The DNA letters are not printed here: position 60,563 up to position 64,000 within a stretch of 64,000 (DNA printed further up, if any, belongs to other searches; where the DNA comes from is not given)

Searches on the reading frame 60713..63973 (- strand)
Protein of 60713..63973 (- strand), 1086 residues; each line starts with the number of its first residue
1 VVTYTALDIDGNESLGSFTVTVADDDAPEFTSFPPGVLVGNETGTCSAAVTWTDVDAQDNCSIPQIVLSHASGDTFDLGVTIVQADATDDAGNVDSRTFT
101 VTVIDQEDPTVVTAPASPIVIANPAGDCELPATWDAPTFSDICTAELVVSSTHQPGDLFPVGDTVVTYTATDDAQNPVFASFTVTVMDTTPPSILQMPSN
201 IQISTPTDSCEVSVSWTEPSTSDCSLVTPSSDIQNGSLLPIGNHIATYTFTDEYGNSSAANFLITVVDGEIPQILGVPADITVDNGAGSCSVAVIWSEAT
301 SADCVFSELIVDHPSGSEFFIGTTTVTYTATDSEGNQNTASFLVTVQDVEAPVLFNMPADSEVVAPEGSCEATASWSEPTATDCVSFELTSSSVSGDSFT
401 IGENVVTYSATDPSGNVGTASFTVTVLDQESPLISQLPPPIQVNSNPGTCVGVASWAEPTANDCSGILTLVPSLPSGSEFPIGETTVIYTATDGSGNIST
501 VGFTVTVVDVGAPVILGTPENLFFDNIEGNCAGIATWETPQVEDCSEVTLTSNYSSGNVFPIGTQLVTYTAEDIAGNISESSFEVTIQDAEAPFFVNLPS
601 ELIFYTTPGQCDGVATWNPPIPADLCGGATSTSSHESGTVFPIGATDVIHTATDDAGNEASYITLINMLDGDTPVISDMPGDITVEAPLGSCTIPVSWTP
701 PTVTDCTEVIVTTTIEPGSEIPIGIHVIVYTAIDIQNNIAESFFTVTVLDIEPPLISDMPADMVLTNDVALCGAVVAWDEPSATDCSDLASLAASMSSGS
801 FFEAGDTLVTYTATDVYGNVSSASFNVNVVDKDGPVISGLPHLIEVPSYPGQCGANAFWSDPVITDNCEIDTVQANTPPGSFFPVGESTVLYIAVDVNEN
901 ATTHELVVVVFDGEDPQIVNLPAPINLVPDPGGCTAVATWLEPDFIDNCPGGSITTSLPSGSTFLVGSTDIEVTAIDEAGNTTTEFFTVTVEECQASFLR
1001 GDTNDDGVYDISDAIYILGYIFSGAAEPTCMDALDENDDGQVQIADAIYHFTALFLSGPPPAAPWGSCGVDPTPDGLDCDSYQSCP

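Call 4: search_protein_families(library=pfam, proteins=[window:60713-63973:-], max_evalue=0.01)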
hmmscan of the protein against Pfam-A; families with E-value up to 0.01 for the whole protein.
window:60713-63973:- (1086 aa): 5 families
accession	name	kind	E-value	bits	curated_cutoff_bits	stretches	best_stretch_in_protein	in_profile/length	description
PF02494.22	HYR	-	7.7e-138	449.6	21.7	12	105-186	2-81/81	HYR domain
PF16403.11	Bact_surface_Ig-like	-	1.3e-06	28.8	27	0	322-346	47-71/71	Bacterial surface protein, Ig-like domain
PF23237.1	HYR_4C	-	0.00047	20.7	27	0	457-507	21-73/73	HYR-like domain with 4 cysteines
PF19077.6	Big_13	-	0.0016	19.4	27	0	563-587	75-100/102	Bacterial Ig-like domain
PF25523.1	Ig_RIMBP2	-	0.004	17.6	27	0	678-705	4-31/105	RIMBP2-like, immunoglobulin-like domain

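Call 10: search_protein_families(library=ncbifam, proteins=[window:60713-63973:-], max_evalue=0.1)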
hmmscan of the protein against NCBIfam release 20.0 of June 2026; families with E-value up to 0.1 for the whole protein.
window:60713-63973:- (1086 aa): 7 families
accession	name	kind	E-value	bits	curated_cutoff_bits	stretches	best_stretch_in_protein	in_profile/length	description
NF047446.1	barrel_OmpL47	domain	6.6e-18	64.9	40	0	803-823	41-61/68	OmpL47-type beta-barrel domain-containing protein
NF047441.1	Lepto_OmpL47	equivalog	1.7e-15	57.5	250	2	322-435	113-238/336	multi-beta-barrel domain surface protein OmpL47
NF033932.1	LapB_rpt_80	domain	1.9e-07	31.2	45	0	322-355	1-35/83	LapB repeat-containing protein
NF033707.1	T9SS_sortase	equivalog_domain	6.8e-05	20.7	420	0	803-838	962-997/1095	type IX secretion system sortase PorU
TIGR03660.1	T1SS_rpt_143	domain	0.026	14.4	66.05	0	311-357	76-119/143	T1SS-143 repeat domain-containing protein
NF038253.1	GBS_IgA_bnd_BAC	equivalog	0.035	11.9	1700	0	83-115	513-545/1127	IgA Fc-binding protein BAC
NF012211.1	tand_rpt_95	domain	0.043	13.8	90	1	318-350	56-88/98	tandem-95 repeat protein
